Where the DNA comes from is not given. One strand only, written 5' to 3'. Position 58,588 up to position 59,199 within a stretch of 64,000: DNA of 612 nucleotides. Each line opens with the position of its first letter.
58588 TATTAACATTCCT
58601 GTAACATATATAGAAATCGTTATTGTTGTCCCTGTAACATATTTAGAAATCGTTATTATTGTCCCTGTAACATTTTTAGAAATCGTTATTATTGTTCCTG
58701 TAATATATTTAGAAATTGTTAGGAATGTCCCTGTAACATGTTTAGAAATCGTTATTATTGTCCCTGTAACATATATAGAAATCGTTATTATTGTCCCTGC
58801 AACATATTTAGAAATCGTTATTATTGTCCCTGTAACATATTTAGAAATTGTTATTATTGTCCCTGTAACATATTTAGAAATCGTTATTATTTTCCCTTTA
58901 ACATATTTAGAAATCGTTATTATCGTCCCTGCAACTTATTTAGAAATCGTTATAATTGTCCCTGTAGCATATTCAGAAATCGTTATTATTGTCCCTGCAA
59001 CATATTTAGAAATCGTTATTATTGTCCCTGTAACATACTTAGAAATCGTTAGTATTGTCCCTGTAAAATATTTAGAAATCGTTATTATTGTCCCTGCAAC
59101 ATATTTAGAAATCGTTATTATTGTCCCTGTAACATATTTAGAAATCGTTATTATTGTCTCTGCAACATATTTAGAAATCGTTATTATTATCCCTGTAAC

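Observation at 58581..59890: Intronic 33-bp minisatellite that is an amplified copy of the downstream 3' splice site plus exon start: ~40 tandem cryptic acceptors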

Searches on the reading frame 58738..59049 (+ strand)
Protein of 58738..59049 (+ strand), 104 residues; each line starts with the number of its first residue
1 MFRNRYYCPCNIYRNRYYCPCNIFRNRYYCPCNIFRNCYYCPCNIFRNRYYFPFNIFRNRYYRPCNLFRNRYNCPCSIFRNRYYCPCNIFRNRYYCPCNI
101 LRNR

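Call 70: find_homologous_proteins(query=window:58738-59049:+, max_evalue=0.001)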
Query seq(104 aa): 253 candidates shared short words with the query, none scored E <= 0.001.
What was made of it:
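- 58738..59052 (+): Artefactual ORF (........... repeats) opened by the 3x11 periodicity. No homologue in 5.8 billion proteins (call 70).
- Tried and rejected: It gave no hit (call 70).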
